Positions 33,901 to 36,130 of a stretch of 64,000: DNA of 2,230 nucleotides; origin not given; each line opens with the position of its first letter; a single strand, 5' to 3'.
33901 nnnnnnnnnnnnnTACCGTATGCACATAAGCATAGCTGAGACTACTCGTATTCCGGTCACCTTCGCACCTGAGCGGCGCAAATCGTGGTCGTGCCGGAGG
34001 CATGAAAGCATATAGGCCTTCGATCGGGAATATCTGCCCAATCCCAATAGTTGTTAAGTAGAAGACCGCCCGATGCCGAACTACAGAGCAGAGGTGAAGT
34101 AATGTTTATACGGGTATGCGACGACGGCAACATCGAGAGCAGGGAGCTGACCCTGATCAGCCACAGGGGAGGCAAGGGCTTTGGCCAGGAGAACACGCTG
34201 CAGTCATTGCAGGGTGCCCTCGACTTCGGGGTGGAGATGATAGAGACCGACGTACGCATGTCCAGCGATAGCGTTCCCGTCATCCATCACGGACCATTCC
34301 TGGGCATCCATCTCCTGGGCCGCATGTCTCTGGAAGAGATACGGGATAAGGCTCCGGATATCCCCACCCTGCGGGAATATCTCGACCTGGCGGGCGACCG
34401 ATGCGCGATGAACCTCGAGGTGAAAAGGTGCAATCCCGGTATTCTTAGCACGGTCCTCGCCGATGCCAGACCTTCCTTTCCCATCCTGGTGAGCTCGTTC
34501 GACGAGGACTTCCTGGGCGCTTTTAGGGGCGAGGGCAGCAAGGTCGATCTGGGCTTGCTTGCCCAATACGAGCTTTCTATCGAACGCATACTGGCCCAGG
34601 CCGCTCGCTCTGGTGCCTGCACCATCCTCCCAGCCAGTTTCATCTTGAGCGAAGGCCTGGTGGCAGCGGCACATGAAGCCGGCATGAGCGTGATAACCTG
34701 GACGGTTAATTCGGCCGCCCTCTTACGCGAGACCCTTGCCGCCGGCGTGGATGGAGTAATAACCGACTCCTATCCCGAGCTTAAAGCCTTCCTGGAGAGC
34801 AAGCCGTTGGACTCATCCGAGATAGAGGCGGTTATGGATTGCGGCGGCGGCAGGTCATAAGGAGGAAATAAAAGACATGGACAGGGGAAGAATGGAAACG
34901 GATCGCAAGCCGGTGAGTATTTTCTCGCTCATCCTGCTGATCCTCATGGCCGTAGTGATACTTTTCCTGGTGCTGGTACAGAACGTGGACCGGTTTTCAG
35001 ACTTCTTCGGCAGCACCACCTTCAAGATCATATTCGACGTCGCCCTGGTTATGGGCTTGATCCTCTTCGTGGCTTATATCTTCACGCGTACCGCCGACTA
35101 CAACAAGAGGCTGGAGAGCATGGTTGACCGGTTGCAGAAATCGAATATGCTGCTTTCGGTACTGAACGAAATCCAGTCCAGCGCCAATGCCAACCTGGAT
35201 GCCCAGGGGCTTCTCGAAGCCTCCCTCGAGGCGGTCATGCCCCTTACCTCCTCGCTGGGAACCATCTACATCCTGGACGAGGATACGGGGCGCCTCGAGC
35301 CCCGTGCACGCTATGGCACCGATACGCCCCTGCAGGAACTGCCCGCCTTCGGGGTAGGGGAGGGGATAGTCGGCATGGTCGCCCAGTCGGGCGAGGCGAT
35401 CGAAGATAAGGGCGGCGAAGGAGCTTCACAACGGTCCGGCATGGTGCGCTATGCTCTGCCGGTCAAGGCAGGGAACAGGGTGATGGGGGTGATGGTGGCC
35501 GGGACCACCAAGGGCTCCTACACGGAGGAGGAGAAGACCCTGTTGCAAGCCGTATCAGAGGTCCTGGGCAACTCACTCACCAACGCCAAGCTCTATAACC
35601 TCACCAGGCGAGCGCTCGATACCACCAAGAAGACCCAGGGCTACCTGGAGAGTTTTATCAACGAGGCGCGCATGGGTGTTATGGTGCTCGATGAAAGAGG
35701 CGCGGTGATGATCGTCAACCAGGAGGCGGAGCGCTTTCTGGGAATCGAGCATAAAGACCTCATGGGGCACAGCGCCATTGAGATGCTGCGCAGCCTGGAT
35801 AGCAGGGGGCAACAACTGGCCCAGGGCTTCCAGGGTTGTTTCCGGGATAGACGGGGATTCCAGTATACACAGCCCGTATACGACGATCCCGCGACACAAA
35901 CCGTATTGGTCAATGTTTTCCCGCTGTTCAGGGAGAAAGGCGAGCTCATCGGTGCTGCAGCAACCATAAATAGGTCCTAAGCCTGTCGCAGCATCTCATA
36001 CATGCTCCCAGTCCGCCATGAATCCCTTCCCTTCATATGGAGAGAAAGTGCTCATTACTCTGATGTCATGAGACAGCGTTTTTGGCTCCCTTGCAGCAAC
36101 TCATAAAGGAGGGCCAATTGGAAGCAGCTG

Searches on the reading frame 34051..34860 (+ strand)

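Call 17: search_protein_families(library=pfam, proteins=[window:34051-34860:+])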
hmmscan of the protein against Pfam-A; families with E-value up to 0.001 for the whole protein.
window:34051-34860:+ (269 aa): 2 families
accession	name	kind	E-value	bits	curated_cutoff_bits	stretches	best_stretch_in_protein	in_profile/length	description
PF03009.23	GDPD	-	1.6e-28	100.9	23.6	1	38-240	1-241/244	Glycerophosphoryl diester phosphodiesterase family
PF13653.12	GDPD_2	-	1.6e-06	28.8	27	1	213-239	1-27/30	Glycerophosphoryl diester phosphodiesterase family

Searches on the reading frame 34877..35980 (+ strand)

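Call 17: search_protein_families(library=pfam, proteins=[window:34877-35980:+])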
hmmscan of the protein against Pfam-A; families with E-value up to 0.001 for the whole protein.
window:34877-35980:+ (367 aa): 6 families
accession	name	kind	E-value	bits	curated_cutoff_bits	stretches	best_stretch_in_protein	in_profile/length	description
PF13185.12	GAF_2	-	5.8e-13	49.7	28.6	1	107-232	2-133/136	GAF domain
PF13492.12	GAF_3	-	2.8e-09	37.9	27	1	110-236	3-129/129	GAF domain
PF00989.32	PAS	-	1.6e-08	35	22.6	1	257-364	3-110/113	PAS fold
PF08448.16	PAS_4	-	6.1e-08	33.3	23.1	1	265-362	5-100/110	PAS fold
PF01590.32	GAF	-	1.9e-06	28.9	22.4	1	111-234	4-133/133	GAF domain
PF13426.13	PAS_9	-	0.00012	22.8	27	1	267-363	3-97/103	PAS domain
